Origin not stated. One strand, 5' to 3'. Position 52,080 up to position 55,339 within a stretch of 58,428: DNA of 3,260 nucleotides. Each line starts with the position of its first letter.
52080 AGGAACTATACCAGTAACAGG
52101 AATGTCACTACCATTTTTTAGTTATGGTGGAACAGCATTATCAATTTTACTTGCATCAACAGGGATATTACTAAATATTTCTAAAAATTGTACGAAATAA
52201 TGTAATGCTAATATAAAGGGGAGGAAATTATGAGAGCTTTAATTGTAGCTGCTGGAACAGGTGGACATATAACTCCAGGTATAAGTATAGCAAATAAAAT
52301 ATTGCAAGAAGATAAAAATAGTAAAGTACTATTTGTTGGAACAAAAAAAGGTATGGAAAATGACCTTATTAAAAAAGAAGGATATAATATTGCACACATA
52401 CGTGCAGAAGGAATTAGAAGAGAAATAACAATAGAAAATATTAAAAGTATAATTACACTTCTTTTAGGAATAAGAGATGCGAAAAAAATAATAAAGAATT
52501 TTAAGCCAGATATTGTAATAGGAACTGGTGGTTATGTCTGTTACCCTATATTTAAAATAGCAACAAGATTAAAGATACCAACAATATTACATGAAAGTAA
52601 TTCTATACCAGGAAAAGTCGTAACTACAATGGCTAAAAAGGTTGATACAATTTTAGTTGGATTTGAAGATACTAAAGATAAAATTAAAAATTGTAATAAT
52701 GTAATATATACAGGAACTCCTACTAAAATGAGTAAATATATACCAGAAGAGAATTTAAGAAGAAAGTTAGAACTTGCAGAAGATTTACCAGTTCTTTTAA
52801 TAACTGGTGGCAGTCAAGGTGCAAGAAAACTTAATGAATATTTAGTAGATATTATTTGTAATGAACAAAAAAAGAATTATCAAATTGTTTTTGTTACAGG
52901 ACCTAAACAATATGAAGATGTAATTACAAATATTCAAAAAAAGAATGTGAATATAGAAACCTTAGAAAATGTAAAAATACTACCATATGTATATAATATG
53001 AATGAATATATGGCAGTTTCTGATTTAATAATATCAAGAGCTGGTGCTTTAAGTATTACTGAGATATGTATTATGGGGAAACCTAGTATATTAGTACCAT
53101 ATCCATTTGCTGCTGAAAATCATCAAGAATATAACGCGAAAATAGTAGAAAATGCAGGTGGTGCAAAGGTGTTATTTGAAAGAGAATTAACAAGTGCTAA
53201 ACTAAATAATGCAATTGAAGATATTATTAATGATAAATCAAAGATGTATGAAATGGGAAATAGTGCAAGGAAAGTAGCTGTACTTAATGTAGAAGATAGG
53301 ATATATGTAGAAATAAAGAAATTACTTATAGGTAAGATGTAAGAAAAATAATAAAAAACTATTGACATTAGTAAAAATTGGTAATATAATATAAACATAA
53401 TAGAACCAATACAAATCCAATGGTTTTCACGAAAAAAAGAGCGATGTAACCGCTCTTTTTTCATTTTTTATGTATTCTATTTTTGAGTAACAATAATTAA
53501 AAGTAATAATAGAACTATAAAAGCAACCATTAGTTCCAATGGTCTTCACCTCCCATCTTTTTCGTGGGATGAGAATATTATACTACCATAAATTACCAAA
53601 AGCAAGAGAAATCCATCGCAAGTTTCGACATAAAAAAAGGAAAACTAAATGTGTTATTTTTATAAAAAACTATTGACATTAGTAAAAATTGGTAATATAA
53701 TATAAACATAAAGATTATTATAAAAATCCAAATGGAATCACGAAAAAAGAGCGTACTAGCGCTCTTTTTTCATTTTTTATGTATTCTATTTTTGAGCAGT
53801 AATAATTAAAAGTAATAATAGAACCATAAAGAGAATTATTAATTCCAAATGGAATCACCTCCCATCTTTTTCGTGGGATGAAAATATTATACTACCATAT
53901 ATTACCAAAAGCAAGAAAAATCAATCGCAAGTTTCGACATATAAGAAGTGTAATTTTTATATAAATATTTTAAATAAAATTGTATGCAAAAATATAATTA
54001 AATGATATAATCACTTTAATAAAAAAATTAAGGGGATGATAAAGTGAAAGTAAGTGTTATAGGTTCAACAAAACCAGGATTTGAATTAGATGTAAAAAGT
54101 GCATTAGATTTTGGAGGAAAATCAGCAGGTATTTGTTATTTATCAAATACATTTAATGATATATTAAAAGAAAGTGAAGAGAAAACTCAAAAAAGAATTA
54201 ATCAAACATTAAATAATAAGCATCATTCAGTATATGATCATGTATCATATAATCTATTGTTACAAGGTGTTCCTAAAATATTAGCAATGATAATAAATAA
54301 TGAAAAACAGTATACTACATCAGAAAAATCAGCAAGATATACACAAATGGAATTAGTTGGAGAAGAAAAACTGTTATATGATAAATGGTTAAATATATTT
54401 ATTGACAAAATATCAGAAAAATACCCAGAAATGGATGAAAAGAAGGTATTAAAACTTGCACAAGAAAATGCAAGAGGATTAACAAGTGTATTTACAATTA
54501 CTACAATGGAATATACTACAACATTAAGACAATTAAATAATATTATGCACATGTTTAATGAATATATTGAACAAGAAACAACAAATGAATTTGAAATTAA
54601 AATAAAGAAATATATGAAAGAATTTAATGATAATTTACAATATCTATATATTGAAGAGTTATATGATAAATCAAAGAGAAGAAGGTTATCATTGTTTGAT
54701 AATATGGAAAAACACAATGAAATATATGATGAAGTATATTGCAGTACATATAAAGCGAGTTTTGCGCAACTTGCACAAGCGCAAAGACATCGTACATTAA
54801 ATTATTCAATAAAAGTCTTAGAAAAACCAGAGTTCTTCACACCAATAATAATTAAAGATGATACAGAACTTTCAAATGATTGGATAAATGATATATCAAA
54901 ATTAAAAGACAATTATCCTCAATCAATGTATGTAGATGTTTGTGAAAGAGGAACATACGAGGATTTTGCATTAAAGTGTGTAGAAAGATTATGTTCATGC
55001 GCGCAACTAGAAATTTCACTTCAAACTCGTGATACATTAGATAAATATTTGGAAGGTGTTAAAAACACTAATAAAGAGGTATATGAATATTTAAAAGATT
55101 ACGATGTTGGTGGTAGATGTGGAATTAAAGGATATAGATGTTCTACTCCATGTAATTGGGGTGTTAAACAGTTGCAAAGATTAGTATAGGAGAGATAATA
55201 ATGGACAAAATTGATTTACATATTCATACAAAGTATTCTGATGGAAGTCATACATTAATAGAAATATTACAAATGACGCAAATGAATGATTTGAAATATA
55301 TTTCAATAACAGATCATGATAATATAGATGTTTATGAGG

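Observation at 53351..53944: Two tandem par/Fst-style type I toxin-antitoxin candidates hidden in the murG / thyX-like spacer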

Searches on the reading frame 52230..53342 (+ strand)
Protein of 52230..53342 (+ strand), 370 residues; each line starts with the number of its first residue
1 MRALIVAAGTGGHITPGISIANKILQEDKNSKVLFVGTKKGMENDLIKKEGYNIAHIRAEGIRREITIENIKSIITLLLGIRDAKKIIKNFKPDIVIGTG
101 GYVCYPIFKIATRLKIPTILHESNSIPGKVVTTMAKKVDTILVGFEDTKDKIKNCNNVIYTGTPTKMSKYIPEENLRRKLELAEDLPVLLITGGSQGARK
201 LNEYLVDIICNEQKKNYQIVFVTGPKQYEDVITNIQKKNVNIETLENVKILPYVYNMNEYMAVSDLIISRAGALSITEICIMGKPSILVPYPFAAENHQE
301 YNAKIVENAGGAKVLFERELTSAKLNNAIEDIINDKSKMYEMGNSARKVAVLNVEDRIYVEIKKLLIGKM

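Call 9: find_encoding_contigs(protein=window:52230-53342:+, flank=6000, max_places=8)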
Protein window:52230-53342:+ (370 aa): 1 contig read that carries it; 1 place shown.
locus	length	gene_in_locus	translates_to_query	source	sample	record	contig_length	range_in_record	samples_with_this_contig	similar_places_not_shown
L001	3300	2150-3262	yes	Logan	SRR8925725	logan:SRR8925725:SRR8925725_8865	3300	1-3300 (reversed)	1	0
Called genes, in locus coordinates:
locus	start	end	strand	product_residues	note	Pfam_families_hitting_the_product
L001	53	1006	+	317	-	PF10555:MraY_sig1 (weak), PF00953:Glycos_transf_4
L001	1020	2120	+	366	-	PF01098:FTSW_RODA_SPOVE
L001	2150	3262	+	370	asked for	PF03033:Glyco_transf_28, PF04101:Glyco_tran_28_C, PF00201:UDPGT (weak)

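Call 20: list_cluster_members(proteins=[window:52230-53342:+, window:54044-55189:+, window:56327-57730:+, window:46341-48536:+])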
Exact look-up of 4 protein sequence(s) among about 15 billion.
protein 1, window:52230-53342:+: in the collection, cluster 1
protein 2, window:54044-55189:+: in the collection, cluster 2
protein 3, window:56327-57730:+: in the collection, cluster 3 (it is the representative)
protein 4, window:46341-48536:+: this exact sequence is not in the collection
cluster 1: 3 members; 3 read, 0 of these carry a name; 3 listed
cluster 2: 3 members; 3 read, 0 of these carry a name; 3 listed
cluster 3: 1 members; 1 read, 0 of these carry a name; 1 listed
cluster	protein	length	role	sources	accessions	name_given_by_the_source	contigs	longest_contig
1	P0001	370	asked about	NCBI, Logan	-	-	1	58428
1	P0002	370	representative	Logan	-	-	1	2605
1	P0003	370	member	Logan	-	-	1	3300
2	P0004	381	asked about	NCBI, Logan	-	-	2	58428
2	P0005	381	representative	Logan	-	-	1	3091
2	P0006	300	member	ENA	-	-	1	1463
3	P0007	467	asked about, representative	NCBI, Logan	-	-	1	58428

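Call 21: find_encoding_contigs(protein=P0005, flank=5000, max_places=10)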
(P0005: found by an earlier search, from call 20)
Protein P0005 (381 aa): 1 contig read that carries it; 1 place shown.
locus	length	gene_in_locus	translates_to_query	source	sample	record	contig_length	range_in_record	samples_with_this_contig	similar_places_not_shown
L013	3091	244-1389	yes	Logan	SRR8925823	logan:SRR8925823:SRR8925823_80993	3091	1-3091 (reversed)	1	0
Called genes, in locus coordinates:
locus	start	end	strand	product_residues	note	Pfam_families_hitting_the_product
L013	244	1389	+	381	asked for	PF02511:Thy1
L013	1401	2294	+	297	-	PF02811:PHP (weak)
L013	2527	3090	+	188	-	?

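Call 22: find_encoding_contigs(protein=P0002, flank=5000, max_places=10)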
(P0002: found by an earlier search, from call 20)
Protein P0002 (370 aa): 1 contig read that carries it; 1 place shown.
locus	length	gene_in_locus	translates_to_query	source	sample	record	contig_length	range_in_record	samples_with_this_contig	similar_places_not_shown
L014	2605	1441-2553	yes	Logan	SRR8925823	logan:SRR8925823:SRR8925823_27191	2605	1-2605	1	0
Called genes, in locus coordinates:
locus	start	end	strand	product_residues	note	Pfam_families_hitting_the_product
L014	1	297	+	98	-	?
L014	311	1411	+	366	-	PF01098:FTSW_RODA_SPOVE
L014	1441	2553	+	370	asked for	PF03033:Glyco_transf_28, PF04101:Glyco_tran_28_C, PF00201:UDPGT (weak)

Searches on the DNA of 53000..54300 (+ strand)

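Call 6: search_rna_families(source=window, start=53000, end=54300, threshold=evalue, max_evalue=10, show_alignments=3)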
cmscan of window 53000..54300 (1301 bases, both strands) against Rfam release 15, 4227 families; matches with E-value up to 10: 19.
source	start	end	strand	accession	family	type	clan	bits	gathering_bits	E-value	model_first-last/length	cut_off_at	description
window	53433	53553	-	RF01796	frnS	Gene; sRNA;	-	24.7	60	0.13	1-119/119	no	Fumarate/nitrate reductase regulator sRNA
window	53428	53532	-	RF02432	SpF25_sRNA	Gene; sRNA;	-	22.8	48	0.57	1-102/102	no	Streptococcus sRNA SpF25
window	53425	53493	-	RF02029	sraA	Gene; sRNA;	-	21.9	56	1.5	1-95/95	no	sraA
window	53733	53861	-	RF00121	MicC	Gene; sRNA;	-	21.8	90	1.9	1-123/123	no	MicC RNA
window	53432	53494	-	RF02057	STnc40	Gene; sRNA;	-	21.7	45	0.64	1-70/70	no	Salmonella enterica sRNA STnc40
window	53431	53560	-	RF04315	manA-II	Cis-reg;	-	21.1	100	0.74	1-147/147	no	manA_II ncRNA motif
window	53736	53818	-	RF02075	STnc230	Gene; sRNA;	-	20.7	50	4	1-83/83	no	Enterobacterial sRNA STnc230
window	53733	53776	+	RF02066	STnc320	Gene; sRNA;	-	19.7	50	0.87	1-55/55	no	Salmonella enterica sRNA STnc320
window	53432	53537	-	RF04184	BTnc060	Gene; sRNA;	-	19.3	228.9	3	1-213/213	no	Bacteroides sRNA BTnc060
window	53426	53467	+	RF02066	STnc320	Gene; sRNA;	-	18.6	50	1.6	1-55/55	no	Salmonella enterica sRNA STnc320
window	53421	53533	-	RF00121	MicC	Gene; sRNA;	-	18.5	90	8.9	1-123/123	no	MicC RNA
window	53371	53468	+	RF02029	sraA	Gene; sRNA;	-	18.4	56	8.3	1-95/95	no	sraA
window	53389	53470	-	RF01808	MicX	Gene; sRNA;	-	17.9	75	0.34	1-194/194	no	MicX Vibrio cholerae sRNA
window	53420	53468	-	RF01228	snoR111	Gene; snRNA; snoRNA; HACA-box;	-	17.6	38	4.7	1-128/128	no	Small nucleolar RNA snoR111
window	53720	53780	-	RF01808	MicX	Gene; sRNA;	-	17.4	75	0.45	1-194/194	no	MicX Vibrio cholerae sRNA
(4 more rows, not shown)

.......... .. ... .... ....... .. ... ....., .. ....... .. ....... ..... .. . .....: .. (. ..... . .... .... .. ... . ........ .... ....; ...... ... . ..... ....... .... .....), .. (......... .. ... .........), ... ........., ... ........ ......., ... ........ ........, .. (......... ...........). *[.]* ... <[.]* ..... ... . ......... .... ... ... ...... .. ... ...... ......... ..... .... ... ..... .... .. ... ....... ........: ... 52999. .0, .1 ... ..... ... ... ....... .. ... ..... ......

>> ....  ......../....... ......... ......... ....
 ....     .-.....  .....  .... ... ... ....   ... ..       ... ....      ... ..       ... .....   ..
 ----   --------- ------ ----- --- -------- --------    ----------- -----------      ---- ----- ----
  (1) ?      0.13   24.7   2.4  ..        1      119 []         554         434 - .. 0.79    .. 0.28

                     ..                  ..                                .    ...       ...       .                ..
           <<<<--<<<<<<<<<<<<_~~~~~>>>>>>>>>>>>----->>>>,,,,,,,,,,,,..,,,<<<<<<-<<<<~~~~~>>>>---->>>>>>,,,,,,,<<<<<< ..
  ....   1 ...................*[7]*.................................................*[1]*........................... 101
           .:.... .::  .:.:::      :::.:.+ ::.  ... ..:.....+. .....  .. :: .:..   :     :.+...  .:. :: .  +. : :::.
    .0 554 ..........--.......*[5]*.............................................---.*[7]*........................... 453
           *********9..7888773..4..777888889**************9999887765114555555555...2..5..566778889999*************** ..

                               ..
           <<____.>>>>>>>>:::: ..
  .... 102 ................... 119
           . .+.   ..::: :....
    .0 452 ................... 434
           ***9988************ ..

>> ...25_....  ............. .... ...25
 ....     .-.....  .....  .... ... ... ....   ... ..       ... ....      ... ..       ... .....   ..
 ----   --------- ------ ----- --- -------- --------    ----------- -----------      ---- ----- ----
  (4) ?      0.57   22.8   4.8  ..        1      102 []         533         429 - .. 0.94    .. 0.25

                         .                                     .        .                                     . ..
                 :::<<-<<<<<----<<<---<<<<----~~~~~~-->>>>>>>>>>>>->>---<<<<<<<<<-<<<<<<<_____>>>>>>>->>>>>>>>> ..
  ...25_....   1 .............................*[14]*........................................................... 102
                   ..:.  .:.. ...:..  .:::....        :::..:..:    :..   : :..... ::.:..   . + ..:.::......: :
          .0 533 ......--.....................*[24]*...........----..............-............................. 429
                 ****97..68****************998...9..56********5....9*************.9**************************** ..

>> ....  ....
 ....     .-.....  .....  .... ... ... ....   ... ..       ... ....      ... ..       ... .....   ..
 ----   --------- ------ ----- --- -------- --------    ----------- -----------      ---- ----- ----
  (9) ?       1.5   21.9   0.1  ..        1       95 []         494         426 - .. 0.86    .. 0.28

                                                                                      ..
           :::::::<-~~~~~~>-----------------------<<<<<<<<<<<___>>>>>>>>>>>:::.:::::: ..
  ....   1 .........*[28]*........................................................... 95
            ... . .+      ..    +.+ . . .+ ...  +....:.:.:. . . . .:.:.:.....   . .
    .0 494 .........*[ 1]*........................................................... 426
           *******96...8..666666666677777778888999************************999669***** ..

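Call 31: search_dna_similar(query=window:53351-53660:+, collection=plasmids, mode=distant, max_evalue=0.01)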
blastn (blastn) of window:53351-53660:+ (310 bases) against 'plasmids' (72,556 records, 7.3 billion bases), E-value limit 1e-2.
No match.

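Call 32: search_dna_similar(query=window:53351-53660:+, collection=phages, mode=distant, max_evalue=0.01)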
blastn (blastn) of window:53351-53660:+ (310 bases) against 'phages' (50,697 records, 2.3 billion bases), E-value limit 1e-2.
Records with a match: 3; places in all: 3; records where one place covers at least 80% of the query: 0.
Best place of each record, by identity: 80-90% 3.
By first word of the organism name: Streptococcus 2; bajarodino 1.
By host as written in the record: - 1; Streptococcus agalactiae Gottschalk_1002A 1; Streptococcus agalactiae JN_AR_GBS376 1.
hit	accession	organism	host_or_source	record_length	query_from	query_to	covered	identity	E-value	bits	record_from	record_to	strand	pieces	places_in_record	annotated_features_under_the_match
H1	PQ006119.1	bajarodino virus 76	Chaetodipus spinatus feces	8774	1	45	15%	87.0%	7e-3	46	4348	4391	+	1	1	none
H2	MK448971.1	Streptococcus phage Javan52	Streptococcus agalactiae ...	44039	3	47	15%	82.2%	7e-3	46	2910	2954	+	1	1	none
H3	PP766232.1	Streptococcus phage phiGBSVK-E1_GBSInt11.1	Streptococcus agalactiae JN_AR_GBS376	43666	3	47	15%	82.2%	7e-3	46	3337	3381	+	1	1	none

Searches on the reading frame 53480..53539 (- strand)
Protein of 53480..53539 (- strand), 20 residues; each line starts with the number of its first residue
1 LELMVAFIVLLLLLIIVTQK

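Call 39: search_protein_families(library=pfam, proteins=[window:53480-53539:-], max_evalue=10)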
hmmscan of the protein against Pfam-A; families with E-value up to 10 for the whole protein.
seq(20 aa): 0 families

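Call 40: search_protein_families(library=ncbifam, proteins=[window:53480-53539:-], max_evalue=10)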
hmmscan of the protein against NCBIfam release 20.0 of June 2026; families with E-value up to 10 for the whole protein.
seq(20 aa): 0 families

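Call 41: search_protein_families(library=padloc, proteins=[window:53480-53539:-], max_evalue=10)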
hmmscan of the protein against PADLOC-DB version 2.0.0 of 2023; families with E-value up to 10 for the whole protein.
seq(20 aa): 0 families

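Call 60: search_dna_similar(query=window:53480-53539:-, collection=plasmids, mode=protein, max_evalue=10, max_rows=15)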
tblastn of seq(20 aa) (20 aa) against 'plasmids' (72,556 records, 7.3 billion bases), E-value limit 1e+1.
No match.

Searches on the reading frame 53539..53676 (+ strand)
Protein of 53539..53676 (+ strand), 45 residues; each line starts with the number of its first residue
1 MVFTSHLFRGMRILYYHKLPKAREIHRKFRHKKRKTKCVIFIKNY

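Call 18: find_encoding_contigs(protein=window:53539-53676:+, flank=5000, max_places=10)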
Protein window:53539-53676:+ (45 aa): no gene with exactly this product is on record in the collection.

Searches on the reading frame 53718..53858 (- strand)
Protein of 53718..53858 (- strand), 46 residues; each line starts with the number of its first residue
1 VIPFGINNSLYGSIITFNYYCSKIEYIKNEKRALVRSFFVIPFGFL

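Call 19: find_encoding_contigs(protein=window:53718-53858:-, flank=5000, max_places=10)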
Protein window:53718-53858:- (46 aa): no gene with exactly this product is on record in the collection.

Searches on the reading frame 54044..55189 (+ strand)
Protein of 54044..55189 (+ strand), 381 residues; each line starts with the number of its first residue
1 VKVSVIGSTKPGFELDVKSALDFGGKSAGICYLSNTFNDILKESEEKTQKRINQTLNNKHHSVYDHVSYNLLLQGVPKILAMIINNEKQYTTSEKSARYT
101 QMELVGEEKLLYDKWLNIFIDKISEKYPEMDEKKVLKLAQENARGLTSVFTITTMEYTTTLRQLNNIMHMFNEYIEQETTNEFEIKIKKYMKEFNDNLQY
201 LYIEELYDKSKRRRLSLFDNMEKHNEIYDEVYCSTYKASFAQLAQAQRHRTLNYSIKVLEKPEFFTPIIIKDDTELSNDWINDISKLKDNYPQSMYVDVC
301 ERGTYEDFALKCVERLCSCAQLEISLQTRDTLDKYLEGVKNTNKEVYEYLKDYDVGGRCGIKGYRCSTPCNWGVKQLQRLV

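Call 15: find_encoding_contigs(protein=window:54044-55189:+, flank=8000, max_places=8)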
Protein window:54044-55189:+ (381 aa): 2 contigs read that carry it; 2 places shown.
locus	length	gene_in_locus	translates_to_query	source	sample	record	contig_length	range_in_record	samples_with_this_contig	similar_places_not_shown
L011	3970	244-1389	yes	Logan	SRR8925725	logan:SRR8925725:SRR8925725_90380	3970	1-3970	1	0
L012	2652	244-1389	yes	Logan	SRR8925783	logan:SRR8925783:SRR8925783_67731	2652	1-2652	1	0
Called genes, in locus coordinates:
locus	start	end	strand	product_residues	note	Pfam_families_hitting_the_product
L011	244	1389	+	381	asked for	PF02511:Thy1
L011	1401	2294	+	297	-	PF02811:PHP (weak)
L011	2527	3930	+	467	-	PF00133:tRNA-synt_1 (faint), PF01406:tRNA-synt_1e, PF01921:tRNA-synt_1f (faint), PF09334:tRNA-synt_1g (weak), PF09190:DALR_2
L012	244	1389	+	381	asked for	PF02511:Thy1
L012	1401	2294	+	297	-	PF02811:PHP (weak)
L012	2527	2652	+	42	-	?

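Call 34: find_homologous_proteins(query=window:54044-55189:+, max_evalue=1e-30)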
Query window:54044-55189:+ (381 aa): 3702 proteins with E <= 1e-30 among 5544 candidates; the best 120 are listed.
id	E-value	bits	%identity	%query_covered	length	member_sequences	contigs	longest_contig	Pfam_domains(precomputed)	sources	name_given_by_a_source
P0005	5.1e-253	857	100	100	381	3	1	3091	PF02511.21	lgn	-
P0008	3.0e-158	545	64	100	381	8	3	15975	PF02511.21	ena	-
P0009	2.1e-137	476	55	98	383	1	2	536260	PF02511.21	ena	-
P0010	6.9e-137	475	55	98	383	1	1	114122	PF02511.21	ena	-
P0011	1.5e-136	473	56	100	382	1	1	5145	PF02511.21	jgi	-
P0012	2.0e-136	473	55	98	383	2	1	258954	PF02511.21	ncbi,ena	-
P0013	3.0e-136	472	55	98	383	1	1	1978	PF02511.21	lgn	-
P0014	2.0e-135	470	56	98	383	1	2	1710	PF02511.21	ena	-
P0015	6.1e-133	462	56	98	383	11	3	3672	PF02511.21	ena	-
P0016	6.2e-133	462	56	98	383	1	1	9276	PF02511.21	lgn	-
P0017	1.5e-132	460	55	98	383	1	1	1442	PF02511.21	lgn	-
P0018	1.9e-132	460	56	98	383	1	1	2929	PF02511.21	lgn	-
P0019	1.9e-132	460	55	98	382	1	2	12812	PF02511.21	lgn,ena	-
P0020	2.0e-132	460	53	98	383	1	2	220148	PF02511.21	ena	-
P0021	3.7e-132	459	55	98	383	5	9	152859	PF02511.21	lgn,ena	-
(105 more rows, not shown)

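Call 35: find_encoding_contigs(protein=P0008, flank=10000, max_places=5)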
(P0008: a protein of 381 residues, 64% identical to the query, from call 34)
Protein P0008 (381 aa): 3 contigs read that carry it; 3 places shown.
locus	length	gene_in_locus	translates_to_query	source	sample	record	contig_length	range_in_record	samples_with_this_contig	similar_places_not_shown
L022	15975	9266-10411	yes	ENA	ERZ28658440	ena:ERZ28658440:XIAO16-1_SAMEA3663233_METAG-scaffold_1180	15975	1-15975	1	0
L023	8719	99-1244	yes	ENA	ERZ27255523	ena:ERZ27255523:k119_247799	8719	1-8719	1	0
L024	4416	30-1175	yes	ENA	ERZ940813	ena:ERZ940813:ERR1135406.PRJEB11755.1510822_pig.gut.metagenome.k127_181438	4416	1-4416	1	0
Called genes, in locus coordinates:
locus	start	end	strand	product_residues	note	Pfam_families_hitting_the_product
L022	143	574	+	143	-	PF02381:MraZ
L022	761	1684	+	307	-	PF01795:Methyltransf_5, PF13847:Methyltransf_31 (weak)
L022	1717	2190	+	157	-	-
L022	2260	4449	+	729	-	PF03717:PBP_dimer, PF00905:Transpeptidase, PF03793:PASTA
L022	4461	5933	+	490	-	PF01225:Mur_ligase, PF08245:Mur_ligase_M, PF02875:Mur_ligase_C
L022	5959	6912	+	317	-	PF00953:Glycos_transf_4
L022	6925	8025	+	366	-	PF01098:FTSW_RODA_SPOVE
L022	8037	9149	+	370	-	PF03033:Glyco_transf_28, PF04101:Glyco_tran_28_C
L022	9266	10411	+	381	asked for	PF02511:Thy1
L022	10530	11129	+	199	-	PF01330:RuvA_N, PF00633:HHH (faint), PF14520:HHH_5, PF07499:RuvA_C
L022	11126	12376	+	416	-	PF05496:RuvB_N, PF00158:Sigma54_activat (faint), PF20720:nSTAND3 (faint), PF00004:AAA, PF07728:AAA_5, PF13173:AAA_14 (weak), PF16193:AAA_assoc_2, PF12002:MgsA_C, +1 more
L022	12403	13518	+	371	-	PF00438:S-AdoMet_synt_N, PF02772:S-AdoMet_synt_M, PF02773:S-AdoMet_synt_C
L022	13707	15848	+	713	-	PF00912:Transgly, PF00905:Transpeptidase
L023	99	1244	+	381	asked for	PF02511:Thy1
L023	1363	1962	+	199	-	PF01330:RuvA_N, PF00633:HHH (faint), PF14520:HHH_5, PF07499:RuvA_C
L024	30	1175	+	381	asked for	PF02511:Thy1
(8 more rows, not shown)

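Call 36: find_encoding_contigs(protein=P0009, flank=10000, max_places=3)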
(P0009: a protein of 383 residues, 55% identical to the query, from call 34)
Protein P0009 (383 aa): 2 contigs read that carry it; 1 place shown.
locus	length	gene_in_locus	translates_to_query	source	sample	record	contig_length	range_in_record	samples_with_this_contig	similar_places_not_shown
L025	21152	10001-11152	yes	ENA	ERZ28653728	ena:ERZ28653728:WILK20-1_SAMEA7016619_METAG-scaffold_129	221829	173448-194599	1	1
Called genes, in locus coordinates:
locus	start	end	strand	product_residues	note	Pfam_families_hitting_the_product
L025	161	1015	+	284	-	PF01734:Patatin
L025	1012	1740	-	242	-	PF13353:Fer4_12, PF04055:Radical_SAM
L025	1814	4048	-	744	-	PF02901:PFL-like, PF01228:Gly_radical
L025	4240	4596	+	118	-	-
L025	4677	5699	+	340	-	PF02547:Queuosine_synth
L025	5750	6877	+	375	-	PF01702:TGT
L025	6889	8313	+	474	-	PF14903:WG_beta_rep (faint)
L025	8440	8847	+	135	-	PF12670:DUF3792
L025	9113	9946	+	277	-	-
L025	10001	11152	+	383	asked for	PF02511:Thy1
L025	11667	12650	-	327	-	PF00589:Phage_integrase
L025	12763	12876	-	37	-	-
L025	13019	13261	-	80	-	PF00717:Peptidase_S24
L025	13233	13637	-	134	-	PF13443:HTH_26 (weak), PF00717:Peptidase_S24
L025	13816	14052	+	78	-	PF12844:HTH_19 (weak), PF13560:HTH_31, PF01381:HTH_3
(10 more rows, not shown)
